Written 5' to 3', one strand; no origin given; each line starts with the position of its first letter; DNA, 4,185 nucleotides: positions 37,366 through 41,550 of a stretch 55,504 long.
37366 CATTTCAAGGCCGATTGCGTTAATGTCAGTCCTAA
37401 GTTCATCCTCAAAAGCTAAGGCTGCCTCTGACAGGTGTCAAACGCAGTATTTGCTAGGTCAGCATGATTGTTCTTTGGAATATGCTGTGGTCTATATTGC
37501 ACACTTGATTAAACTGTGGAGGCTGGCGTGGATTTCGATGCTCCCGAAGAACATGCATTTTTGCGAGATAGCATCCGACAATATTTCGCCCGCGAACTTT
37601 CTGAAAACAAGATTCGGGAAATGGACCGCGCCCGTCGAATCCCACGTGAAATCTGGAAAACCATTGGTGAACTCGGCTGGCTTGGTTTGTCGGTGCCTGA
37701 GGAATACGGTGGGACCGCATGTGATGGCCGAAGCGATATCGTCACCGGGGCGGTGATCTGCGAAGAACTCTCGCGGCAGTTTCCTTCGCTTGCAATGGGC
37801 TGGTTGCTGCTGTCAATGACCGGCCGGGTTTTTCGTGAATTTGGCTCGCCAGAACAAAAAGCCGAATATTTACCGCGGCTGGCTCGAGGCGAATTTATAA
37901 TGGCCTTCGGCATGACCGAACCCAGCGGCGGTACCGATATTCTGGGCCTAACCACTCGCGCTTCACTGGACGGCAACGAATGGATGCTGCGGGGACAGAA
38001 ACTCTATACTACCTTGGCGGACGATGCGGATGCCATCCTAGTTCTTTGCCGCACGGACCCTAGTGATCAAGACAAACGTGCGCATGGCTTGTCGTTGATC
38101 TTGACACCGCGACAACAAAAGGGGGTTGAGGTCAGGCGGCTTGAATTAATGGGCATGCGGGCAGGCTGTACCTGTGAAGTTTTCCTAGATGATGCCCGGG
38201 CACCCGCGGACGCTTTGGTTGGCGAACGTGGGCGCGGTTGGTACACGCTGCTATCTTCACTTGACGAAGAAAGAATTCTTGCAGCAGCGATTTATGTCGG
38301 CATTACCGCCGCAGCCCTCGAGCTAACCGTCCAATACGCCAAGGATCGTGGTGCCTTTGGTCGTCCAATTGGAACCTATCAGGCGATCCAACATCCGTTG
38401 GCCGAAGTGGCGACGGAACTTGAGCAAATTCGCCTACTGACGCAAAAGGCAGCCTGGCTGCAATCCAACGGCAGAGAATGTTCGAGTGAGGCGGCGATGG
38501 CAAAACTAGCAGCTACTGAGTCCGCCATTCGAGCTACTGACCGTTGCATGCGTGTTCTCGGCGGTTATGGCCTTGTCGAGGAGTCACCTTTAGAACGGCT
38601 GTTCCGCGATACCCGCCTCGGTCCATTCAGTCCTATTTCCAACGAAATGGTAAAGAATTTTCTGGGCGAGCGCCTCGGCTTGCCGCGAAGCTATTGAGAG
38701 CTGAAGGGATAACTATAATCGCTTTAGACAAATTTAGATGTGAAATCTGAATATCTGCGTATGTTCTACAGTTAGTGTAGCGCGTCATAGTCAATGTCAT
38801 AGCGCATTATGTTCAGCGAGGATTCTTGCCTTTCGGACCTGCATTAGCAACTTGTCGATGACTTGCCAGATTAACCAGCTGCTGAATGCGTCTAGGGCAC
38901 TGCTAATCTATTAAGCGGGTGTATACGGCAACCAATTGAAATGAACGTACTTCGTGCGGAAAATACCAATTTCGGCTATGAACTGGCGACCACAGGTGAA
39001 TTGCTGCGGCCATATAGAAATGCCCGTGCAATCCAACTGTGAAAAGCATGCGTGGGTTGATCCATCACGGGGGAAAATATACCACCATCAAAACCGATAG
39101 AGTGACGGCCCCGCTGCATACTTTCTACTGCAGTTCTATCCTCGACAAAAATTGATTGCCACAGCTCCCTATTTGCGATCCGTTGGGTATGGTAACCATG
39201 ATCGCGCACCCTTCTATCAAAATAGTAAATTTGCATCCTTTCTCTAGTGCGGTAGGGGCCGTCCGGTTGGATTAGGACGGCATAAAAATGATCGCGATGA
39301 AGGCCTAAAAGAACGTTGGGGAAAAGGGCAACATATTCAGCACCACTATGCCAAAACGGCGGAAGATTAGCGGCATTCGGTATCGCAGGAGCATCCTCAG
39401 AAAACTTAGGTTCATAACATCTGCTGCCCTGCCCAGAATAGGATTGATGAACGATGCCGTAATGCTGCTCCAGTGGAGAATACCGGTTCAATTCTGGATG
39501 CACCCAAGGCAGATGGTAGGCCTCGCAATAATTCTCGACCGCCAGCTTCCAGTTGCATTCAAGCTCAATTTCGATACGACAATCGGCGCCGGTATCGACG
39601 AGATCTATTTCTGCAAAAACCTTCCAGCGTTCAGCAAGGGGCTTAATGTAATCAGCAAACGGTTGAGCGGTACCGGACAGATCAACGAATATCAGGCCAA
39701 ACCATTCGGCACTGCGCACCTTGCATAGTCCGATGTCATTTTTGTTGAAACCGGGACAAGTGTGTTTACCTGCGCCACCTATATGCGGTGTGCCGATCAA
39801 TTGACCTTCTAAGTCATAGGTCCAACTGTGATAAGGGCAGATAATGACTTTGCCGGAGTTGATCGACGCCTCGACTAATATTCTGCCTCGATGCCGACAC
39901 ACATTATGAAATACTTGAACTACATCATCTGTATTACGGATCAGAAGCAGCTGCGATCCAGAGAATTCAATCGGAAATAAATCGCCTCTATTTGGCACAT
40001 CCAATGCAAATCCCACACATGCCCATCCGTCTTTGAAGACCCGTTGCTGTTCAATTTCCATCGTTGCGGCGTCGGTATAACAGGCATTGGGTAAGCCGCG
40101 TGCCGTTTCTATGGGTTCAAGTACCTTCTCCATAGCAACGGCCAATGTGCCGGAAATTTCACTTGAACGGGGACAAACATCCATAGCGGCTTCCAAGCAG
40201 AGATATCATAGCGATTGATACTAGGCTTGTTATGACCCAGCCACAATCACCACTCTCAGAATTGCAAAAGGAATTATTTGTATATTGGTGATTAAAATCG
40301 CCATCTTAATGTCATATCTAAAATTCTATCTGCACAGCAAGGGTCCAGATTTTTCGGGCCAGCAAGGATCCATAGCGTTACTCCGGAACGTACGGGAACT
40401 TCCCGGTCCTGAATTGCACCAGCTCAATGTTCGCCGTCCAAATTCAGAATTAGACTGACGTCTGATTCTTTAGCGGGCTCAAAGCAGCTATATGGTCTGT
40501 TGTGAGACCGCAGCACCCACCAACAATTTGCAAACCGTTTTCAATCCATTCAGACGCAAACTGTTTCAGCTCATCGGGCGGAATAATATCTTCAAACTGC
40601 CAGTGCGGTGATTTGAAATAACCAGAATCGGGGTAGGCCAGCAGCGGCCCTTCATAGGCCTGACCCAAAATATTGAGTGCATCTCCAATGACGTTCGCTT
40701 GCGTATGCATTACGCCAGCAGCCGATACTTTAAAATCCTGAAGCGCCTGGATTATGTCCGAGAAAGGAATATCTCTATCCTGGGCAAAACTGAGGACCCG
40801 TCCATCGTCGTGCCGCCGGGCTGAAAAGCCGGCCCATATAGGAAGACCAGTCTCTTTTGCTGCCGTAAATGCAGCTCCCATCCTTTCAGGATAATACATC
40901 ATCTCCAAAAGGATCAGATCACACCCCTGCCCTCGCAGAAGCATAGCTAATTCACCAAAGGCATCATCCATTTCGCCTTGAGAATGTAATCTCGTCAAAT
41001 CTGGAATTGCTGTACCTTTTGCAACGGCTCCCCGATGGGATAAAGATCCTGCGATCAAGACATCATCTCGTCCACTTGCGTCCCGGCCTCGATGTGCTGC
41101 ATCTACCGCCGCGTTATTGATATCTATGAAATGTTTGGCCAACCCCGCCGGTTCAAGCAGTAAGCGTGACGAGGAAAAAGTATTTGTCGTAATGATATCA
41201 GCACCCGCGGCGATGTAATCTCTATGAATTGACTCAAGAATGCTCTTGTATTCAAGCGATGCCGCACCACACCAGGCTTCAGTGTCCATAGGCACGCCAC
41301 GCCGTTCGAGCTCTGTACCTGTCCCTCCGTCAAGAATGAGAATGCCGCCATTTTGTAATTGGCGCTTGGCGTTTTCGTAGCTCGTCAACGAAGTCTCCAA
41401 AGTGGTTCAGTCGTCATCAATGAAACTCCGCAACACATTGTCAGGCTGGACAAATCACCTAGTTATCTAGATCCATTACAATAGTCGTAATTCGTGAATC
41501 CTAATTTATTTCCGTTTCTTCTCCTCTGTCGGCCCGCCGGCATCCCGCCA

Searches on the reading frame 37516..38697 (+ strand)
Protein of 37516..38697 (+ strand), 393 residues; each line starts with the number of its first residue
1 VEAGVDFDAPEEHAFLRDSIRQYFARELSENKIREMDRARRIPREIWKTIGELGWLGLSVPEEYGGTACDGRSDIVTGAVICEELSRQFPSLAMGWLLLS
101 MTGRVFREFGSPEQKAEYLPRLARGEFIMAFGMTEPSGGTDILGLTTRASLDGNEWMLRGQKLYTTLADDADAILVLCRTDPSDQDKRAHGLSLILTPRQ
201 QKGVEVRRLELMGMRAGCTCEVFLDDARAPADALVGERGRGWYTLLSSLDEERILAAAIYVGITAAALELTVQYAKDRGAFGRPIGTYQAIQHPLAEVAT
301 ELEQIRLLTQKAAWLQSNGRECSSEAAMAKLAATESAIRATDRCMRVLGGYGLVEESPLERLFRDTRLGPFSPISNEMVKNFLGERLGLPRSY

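Call 8: search_protein_families(library=pfam, proteins=[window:37516-38697:+])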
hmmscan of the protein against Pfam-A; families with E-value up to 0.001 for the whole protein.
window:37516-38697:+ (393 aa): 4 families
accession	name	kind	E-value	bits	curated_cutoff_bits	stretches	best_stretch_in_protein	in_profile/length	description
PF00441.29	Acyl-CoA_dh_1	-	1.1e-40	139.7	22.4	1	239-386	1-148/150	Acyl-CoA dehydrogenase, C-terminal domain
PF02771.21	Acyl-CoA_dh_N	-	1.1e-28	100.3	22.9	1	11-126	2-113/113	Acyl-CoA dehydrogenase, N-terminal domain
PF02770.24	Acyl-CoA_dh_M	-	4.6e-22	78.4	33.3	1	130-226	1-96/97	Acyl-CoA dehydrogenase, middle domain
PF08028.16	Acyl-CoA_dh_2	-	1.8e-18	67.6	22.7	1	255-367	2-124/134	Acyl-CoA dehydrogenase, C-terminal domain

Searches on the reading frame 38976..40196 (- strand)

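Call 8: search_protein_families(library=pfam, proteins=[window:38976-40196:-])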
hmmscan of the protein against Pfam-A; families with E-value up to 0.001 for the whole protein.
window:38976-40196:- (406 aa): 2 families
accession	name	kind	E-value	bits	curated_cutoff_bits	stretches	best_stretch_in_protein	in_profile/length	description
PF00848.25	Ring_hydroxyl_A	-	9.7e-34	117.5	24.9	1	207-392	9-205/208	Ring hydroxylating alpha subunit (catalytic domain)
PF00355.32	Rieske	-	4.7e-17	62.1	20.3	1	58-139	2-81/88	Rieske [2Fe-2S] domain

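Call 31: search_protein_families(library=ncbifam, proteins=[window:38976-40196:-], max_evalue=1e-10)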
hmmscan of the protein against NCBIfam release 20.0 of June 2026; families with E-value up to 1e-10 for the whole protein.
window:38976-40196:- (406 aa): 5 families
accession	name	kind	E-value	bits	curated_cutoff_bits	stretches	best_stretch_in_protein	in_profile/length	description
NF058607.1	GlBtMonoOxGbcA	equivalog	1.1e-43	149.3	670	1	21-236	19-225/420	glycine betaine monooxygenase oxygenase subunit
NF042946.1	3PPDioc_HcaE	equivalog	3.9e-26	92.1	830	1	37-233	18-214/450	3-phenylpropionate/cinnamic acid dioxygenase subunit alpha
NF041684.1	ant_diox_AndAc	equivalog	1.7e-23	82.9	750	1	28-233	16-222/418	anthranilate 1,2-dioxygenase large subunit AndAc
TIGR03229.1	benzo_1_2_benA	equivalog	2.9e-18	65.9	780.95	1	38-234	19-216/433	benzoate 1,2-dioxygenase large subunit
TIGR03228.1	anthran_1_2_A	equivalog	7.2e-18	64.5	671.9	1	39-235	20-215/438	anthranilate 1,2-dioxygenase large subunit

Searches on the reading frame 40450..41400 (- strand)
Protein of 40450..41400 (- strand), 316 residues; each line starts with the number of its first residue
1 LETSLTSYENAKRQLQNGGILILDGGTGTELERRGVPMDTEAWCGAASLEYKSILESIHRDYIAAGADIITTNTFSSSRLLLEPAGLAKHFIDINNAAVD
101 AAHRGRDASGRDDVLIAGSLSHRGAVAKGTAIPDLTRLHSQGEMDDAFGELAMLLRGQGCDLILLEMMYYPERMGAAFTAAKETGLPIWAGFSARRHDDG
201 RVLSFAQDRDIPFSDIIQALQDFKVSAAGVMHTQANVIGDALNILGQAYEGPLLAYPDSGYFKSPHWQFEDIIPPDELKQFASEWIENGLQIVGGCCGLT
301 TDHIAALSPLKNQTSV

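Call 8: search_protein_families(library=pfam, proteins=[window:40450-41400:-])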
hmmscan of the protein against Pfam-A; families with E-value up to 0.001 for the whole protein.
window:40450-41400:- (316 aa): 1 family
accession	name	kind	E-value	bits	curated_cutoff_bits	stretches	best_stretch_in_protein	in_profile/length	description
PF02574.22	S-methyl_trans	-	5.2e-49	168.1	22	1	21-308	1-280/283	Homocysteine S-methyltransferase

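Call 31: search_protein_families(library=ncbifam, proteins=[window:40450-41400:-], max_evalue=1e-10)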
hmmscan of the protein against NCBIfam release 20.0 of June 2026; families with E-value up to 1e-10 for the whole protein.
window:40450-41400:- (316 aa): 5 families
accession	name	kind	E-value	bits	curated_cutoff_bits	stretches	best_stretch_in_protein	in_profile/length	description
NF006396.0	PRK08645.1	equivalog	5e-39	133.9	453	1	14-308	7-281/611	bifunctional homocysteine S-methyltransferase/methylenetetrahydrofolate reductase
NF007020.0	PRK09485.1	equivalog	9e-34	116.9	215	1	11-308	4-300/306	homocysteine S-methyltransferase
NF005718.0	PRK07534.1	equivalog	1.2e-24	87.2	338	1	12-308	7-291/337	betaine--homocysteine S-methyltransferase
TIGR02082.1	metH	equivalog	7.2e-22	76.9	1010.85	1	20-309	5-310/1182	methionine synthase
NF007024.0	PRK09490.1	equivalog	1.8e-18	65.8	1497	1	18-308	18-326/1234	methionine synthase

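Call 75: find_encoding_contigs(protein=window:40450-41400:-, flank=10000, max_places=3)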
Protein window:40450-41400:- (316 aa): no gene with exactly this product is on record in the collection.
